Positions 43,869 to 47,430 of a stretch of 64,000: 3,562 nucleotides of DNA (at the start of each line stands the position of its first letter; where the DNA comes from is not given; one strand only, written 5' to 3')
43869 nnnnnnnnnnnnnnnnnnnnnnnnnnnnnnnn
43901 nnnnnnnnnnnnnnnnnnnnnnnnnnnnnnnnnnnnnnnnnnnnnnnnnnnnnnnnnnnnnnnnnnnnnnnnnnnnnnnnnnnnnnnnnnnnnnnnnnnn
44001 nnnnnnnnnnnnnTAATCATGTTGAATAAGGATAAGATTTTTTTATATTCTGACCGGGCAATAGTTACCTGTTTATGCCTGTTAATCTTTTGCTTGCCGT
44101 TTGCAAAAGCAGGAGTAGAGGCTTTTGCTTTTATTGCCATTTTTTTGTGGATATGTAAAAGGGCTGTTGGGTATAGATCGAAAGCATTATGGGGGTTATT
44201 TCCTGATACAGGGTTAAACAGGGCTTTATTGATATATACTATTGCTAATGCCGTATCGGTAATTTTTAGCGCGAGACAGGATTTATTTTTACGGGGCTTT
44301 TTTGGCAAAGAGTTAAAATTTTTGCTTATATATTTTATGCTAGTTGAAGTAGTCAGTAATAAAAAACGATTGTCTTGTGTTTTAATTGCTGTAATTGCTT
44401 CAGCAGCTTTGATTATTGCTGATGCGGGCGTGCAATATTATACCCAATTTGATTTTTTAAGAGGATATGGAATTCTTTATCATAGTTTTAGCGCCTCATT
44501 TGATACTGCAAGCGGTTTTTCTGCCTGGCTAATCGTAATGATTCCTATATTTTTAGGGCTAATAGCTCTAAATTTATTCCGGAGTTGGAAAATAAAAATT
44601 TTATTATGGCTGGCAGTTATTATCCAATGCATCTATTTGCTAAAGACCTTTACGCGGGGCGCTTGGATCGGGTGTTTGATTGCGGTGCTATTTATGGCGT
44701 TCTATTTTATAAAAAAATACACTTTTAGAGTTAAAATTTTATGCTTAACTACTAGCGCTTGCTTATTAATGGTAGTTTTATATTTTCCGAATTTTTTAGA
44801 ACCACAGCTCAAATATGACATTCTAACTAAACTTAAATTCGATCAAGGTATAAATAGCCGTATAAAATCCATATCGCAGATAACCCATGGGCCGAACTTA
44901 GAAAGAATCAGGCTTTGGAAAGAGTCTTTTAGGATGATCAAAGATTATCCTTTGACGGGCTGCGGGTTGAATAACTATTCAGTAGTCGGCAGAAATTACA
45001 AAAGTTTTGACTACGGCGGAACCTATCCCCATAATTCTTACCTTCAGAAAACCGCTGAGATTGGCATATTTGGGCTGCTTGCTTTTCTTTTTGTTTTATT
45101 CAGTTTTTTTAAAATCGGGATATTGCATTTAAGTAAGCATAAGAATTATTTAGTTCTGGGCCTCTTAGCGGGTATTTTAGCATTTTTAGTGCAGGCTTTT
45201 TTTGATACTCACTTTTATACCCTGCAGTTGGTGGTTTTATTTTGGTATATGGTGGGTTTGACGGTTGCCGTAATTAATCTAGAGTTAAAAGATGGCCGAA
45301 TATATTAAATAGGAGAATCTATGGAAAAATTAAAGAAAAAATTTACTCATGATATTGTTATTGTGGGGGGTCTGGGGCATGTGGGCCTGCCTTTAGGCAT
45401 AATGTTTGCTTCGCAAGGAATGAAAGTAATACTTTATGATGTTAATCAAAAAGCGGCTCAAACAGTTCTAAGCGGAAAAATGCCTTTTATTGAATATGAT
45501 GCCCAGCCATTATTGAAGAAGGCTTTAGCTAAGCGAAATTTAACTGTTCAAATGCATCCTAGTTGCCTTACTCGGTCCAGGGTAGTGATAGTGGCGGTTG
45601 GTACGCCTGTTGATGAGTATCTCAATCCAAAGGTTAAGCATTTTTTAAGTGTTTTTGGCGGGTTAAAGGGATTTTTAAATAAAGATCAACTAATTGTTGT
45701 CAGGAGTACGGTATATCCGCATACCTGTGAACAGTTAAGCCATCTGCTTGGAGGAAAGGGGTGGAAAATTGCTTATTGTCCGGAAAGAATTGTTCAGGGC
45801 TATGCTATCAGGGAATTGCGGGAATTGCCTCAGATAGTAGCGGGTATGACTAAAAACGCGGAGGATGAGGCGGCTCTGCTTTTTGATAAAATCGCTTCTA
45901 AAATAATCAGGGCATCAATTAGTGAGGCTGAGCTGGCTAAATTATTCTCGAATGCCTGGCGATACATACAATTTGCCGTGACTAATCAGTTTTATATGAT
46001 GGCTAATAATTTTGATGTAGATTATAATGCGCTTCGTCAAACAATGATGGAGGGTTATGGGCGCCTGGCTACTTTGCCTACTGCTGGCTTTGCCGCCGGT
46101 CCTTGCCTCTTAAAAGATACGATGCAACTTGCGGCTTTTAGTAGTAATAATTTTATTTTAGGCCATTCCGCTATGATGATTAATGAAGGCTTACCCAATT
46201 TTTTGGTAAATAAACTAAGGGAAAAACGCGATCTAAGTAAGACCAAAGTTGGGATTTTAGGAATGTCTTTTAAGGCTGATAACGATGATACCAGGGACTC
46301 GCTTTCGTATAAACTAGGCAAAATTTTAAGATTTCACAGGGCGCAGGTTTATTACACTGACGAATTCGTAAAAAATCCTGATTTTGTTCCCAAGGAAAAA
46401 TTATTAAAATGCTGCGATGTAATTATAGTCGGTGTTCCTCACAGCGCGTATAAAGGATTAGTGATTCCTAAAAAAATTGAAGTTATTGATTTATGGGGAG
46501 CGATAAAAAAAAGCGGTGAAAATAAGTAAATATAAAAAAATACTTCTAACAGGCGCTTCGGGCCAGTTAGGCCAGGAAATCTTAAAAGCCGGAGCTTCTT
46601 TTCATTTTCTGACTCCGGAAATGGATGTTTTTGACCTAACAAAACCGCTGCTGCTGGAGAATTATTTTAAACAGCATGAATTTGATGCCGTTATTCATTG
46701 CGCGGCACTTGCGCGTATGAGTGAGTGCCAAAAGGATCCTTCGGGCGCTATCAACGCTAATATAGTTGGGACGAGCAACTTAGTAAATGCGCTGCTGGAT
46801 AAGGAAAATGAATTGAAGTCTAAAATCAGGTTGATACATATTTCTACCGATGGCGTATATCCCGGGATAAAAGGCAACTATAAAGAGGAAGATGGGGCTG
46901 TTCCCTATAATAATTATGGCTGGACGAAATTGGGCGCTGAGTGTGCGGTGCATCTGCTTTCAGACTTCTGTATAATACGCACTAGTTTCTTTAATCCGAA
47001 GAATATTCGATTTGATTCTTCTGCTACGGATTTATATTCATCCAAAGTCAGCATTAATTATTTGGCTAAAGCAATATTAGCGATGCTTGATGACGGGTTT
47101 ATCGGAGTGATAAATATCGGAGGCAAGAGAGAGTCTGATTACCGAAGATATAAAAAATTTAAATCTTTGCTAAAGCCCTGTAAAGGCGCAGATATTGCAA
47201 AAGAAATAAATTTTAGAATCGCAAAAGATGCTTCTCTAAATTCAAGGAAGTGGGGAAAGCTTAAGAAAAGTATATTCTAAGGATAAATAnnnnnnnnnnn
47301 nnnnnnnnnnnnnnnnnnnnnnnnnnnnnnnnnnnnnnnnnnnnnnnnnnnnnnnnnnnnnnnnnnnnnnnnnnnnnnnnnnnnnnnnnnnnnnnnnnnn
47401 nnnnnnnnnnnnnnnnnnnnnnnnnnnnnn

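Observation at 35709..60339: CDP-hexose branch with a TcaB9-like C-methyltransferase: predicted C-branched deoxy(amino)sugar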

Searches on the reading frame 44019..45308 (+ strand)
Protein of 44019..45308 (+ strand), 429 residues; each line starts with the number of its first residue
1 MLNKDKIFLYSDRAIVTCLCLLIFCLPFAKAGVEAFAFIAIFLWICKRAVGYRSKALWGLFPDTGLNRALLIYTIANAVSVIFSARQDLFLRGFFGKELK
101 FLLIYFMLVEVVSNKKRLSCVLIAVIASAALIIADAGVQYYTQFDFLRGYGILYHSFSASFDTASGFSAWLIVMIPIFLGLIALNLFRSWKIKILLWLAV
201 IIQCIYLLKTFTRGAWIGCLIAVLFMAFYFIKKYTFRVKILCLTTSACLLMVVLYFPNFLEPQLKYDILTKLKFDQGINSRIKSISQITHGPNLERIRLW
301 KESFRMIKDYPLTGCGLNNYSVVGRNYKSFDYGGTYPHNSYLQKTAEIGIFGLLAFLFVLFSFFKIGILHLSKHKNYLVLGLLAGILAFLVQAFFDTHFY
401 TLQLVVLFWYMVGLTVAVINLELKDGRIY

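Call 4: search_protein_families(library=pfam, proteins=[window:44019-45308:+])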
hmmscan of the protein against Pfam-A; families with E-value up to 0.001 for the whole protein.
window:44019-45308:+ (429 aa): 1 family
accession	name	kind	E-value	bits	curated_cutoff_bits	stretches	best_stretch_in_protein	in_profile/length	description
PF04932.20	Wzy_C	-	2.9e-21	76.2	31.7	1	198-357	1-149/149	O-Antigen ligase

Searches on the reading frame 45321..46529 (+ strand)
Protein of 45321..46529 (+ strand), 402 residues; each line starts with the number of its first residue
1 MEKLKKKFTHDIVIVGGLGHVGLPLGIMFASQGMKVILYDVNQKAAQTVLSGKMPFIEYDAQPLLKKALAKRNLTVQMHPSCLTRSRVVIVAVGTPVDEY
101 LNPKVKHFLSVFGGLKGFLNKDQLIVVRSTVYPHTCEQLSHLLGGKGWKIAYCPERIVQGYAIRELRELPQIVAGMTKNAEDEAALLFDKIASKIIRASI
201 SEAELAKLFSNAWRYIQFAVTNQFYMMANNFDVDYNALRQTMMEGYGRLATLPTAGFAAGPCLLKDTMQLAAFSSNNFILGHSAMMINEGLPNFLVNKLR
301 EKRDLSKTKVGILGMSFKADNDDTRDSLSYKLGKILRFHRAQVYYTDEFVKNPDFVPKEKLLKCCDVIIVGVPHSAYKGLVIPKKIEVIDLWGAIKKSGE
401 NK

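Call 4: search_protein_families(library=pfam, proteins=[window:45321-46529:+])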
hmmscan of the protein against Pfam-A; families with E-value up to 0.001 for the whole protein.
window:45321-46529:+ (402 aa): 5 families
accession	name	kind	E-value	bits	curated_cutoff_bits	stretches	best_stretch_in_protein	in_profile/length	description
PF03721.20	UDPG_MGDP_dh_N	-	3.4e-34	118.5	27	1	14-182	4-181/187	UDP-glucose/GDP-mannose dehydrogenase family, NAD binding domain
PF03720.21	UDPG_MGDP_dh_C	-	2.4e-09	37.9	30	1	311-380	1-80/103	UDP-glucose/GDP-mannose dehydrogenase family, UDP binding domain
PF00984.24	UDPG_MGDP_dh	-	3e-08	34.1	25.4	1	202-276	2-77/94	UDP-glucose/GDP-mannose dehydrogenase family, central domain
PF03446.21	NAD_binding_2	-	3.1e-06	27.7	21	1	17-196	6-157/161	NAD binding domain of 6-phosphogluconate dehydrogenase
PF02826.25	2-Hacid_dh_C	-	0.00029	20.7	25.1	0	8-48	34-74/178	D-isomer specific 2-hydroxyacid dehydrogenase, NAD binding domain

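Call 30: search_solved_structures(query=window:45321-46529:+, show_alignments=0)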
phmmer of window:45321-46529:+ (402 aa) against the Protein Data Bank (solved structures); distinct sequences matched with E-value up to 0.001: 28.
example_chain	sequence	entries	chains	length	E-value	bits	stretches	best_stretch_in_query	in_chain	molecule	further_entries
4r16_A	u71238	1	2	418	4.9e-40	141.1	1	14-379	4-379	418aa long hypothetical UDP-N-acetyl-D-mannosaminuronic acid dehydrogenase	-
3ojl_A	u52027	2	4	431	4e-34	121.6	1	14-380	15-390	Cap5O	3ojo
3vtf_A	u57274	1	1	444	4e-25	92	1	15-349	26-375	UDP-glucose 6-dehydrogenase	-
4xr9_A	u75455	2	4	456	2.2e-21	79.7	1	13-327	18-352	CalS8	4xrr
3g79_A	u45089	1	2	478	3.6e-21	79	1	12-381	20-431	NDP-N-acetyl-D-galactosaminuronic acid dehydrogenase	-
1mfz_A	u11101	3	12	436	1.4e-16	63.9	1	15-336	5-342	GDP-mannose 6-dehydrogenase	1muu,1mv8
4a7p_A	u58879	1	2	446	1e-12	51.1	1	15-343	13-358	UDP-GLUCOSE DEHYDROGENASE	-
2y0e_A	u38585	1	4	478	1.8e-12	50.4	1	13-336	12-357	UDP-GLUCOSE DEHYDROGENASE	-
3gg2_A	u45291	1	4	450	4e-12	49.2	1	11-336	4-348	Sugar dehydrogenase, UDP-glucose/GDP-mannose dehydrogenase family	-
2y0c_A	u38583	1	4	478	4.5e-12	49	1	13-336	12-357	UDP-GLUCOSE DEHYDROGENASE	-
2y0d_A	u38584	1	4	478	4.5e-12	49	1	13-336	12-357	UDP-GLUCOSE DEHYDROGENASE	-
3phl_A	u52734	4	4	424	1.1e-10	44.5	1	13-330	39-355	UDP-glucose 6-dehydrogenase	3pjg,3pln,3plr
3pid_A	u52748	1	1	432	1.2e-10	44.4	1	13-330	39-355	UDP-glucose 6-dehydrogenase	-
1dli_A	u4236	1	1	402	1.2e-08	37.8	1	14-337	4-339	UDP-GLUCOSE DEHYDROGENASE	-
9ou8_A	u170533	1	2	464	1.5e-08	37.5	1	17-350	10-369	UDP-glucose 6-dehydrogenase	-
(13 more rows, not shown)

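Call 33: search_protein_families(library=ncbifam, proteins=[window:45321-46529:+], max_evalue=0.00001)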
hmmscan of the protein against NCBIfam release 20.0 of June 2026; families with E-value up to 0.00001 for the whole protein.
window:45321-46529:+ (402 aa): 7 families
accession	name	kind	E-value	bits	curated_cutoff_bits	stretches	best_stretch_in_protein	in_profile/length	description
TIGR03026.1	NDP-sugDHase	subfamily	2.7e-72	243.8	189.8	1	13-380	3-394/413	nucleotide sugar dehydrogenase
NF040825.1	UDPMaNacDH_Arch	equivalog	1e-47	162.9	750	1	14-380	4-380/418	UDP-N-acetyl-D-mannosamine dehydrogenase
NF008286.0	PRK11064.1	equivalog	5.8e-39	133.9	459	1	12-378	5-400/420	UDP-N-acetyl-D-mannosamine dehydrogenase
NF047673.2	TeichurnBiosyTuaD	equivalog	3e-27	95.8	700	1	13-346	4-349/439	UDP-glucose 6-dehydrogenase TuaD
NF041297.1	UDPGDh_AglM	equivalog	1.1e-26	93.7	670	1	13-346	4-355/429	UDP-glucose 6-dehydrogenase AglM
NF011729.0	PRK15182.1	equivalog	3.2e-18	65.7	592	1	13-353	10-360/425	Vi polysaccharide biosynthesis UDP-N-acetylglucosamine C-6 dehydrogenase TviB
NF011631.0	PRK15057.1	equivalog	2.6e-09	36.7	757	1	14-333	4-322/388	UDP-glucose 6-dehydrogenase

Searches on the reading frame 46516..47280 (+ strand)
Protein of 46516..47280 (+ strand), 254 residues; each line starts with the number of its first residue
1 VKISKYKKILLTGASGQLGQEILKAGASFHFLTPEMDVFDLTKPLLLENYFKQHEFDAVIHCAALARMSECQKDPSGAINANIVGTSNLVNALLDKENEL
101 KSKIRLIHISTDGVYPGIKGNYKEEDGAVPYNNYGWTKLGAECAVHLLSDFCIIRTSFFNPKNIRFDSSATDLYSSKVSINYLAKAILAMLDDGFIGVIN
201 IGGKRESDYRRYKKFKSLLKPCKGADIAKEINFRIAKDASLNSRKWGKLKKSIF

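Call 5: search_protein_families(library=pfam, proteins=[window:46516-47280:+])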
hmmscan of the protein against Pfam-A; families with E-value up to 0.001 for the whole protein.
window:46516-47280:+ (254 aa): 5 families
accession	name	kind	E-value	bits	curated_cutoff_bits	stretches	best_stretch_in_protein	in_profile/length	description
PF04321.23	RmlD_sub_bind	-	5.1e-27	95.1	27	1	8-158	2-150/287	RmlD substrate binding domain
PF01370.27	Epimerase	-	2.2e-17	63.7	20.9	1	9-146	1-154/240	NAD dependent epimerase/dehydratase family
PF16363.11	GDP_Man_Dehyd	-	1.8e-14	54.4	27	1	39-146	59-165/332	GDP-mannose 4,6 dehydratase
PF02719.21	Polysacc_synt_2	-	5e-10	39.5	20.2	1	40-113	62-130/293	Polysaccharide biosynthesis protein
PF07993.18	NAD_binding_4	-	9.3e-08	32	20.1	1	54-171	87-214/258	Male sterility protein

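Call 7: search_protein_families(library=ncbifam, proteins=[window:46516-47280:+])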
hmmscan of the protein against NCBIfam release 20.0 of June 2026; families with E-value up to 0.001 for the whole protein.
window:46516-47280:+ (254 aa): 13 families
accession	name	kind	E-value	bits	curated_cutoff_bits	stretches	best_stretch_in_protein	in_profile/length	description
TIGR01214.1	rmlD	equivalog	5.4e-23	81.5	224.05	1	8-158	1-149/285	dTDP-4-dehydrorhamnose reductase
TIGR01181.1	dTDP_gluc_dehyt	equivalog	4.5e-13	49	365.1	1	40-146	58-163/321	dTDP-glucose 4,6-dehydratase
TIGR01179.1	galE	equivalog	1.6e-11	43.6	262.3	1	39-152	54-167/332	UDP-glucose 4-epimerase GalE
NF007490.0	PRK10084.1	subfamily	1.7e-08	33.9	649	1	42-118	60-140/361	dTDP-glucose 4,6-dehydratase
NF007582.0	PRK10217.1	equivalog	1.7e-08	33.9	698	1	37-120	59-143/355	dTDP-glucose 4,6-dehydratase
NF007440.0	PRK09987.1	equivalog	2.2e-08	33.7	308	1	8-159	2-154/299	dTDP-4-dehydrorhamnose reductase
TIGR02622.1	CDP_4_6_dhtase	equivalog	4e-08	32.8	278.45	1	39-147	61-167/352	CDP-glucose 4,6-dehydratase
TIGR03589.1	PseB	equivalog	3.4e-07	29.5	407.75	1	54-113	73-127/324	UDP-N-acetylglucosamine 4,6-dehydratase (inverting)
NF007956.0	PRK10675.1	subfamily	1.8e-06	27.3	394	1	34-143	52-158/338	UDP-glucose 4-epimerase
TIGR02197.1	heptose_epim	equivalog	9.1e-06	25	274.6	1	41-142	50-146/316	ADP-glyceromanno-heptose 6-epimerase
TIGR04180.1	EDH_00030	hypoth_equivalog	3.9e-05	22.9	475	1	54-142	69-153/297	NAD-dependent 4,6-dehydratase LegB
NF043036.1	ErythonDh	equivalog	9.9e-05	21.7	325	0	38-165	58-175/321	D-erythronate dehydrogenase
TIGR04130.1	FnlA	equivalog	0.00023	20.2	730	1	56-116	74-130/337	UDP-N-acetylglucosamine 4,6-dehydratase/5-epimerase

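Call 32: search_solved_structures(query=window:46516-47280:+, show_alignments=1)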
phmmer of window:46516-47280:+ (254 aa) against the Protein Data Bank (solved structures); distinct sequences matched with E-value up to 0.001: 31.
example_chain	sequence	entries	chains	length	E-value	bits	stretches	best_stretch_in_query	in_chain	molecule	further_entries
2ggs_A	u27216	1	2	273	5.3e-18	68.6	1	9-245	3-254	273aa long hypothetical dTDP-4-dehydrorhamnose reductase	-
1vl0_A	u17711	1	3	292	1.2e-14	57.7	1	6-161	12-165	DTDP-4-dehydrorhamnose reductase, rfbD ortholog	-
3sc6_A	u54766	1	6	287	8.8e-11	45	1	7-162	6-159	dTDP-4-dehydrorhamnose reductase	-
8g22_A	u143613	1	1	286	2.2e-10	43.6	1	8-159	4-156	dTDP-4-dehydrorhamnose reductase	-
4ndn_E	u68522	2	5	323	1.6e-09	40.8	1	7-170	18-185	Methionine adenosyltransferase 2 subunit beta | Isoform 2 of Methionine adenosyltransferase 2 subunit beta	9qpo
4ktt_E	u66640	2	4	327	1.6e-09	40.8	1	7-170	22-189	Methionine adenosyltransferase 2 subunit beta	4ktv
30gd_E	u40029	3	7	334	1.7e-09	40.7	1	7-170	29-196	Isoform 1 of Methionine adenosyltransferase 2 subunit beta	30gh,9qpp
2ydx_A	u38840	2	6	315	1.8e-09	40.7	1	7-170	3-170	METHIONINE ADENOSYLTRANSFERASE 2 SUBUNIT BETA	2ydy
4wpg_A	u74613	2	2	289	2.1e-09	40.4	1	8-159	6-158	dTDP-4-dehydrorhamnose reductase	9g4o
8du1_A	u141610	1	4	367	2e-08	37.2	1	37-137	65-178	dTDP-glucose 4,6-dehydratase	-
5u9c_A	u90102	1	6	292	3.2e-08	36.6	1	7-147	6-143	dTDP-4-dehydrorhamnose Reductase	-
2hun_A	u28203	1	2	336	7.5e-08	35.4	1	55-143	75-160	336aa long hypothetical dTDP-glucose 4,6-dehydratase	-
9gpi_D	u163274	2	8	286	9.4e-08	35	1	7-145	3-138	dTDP-4-dehydrorhamnose reductase, putative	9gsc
8wxk_A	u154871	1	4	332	5.1e-07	32.6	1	35-153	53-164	UDP-glucose 4-epimerase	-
1bxk_A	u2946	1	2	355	4.6e-06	29.5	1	31-121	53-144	PROTEIN (DTDP-GLUCOSE 4,6-DEHYDRATASE)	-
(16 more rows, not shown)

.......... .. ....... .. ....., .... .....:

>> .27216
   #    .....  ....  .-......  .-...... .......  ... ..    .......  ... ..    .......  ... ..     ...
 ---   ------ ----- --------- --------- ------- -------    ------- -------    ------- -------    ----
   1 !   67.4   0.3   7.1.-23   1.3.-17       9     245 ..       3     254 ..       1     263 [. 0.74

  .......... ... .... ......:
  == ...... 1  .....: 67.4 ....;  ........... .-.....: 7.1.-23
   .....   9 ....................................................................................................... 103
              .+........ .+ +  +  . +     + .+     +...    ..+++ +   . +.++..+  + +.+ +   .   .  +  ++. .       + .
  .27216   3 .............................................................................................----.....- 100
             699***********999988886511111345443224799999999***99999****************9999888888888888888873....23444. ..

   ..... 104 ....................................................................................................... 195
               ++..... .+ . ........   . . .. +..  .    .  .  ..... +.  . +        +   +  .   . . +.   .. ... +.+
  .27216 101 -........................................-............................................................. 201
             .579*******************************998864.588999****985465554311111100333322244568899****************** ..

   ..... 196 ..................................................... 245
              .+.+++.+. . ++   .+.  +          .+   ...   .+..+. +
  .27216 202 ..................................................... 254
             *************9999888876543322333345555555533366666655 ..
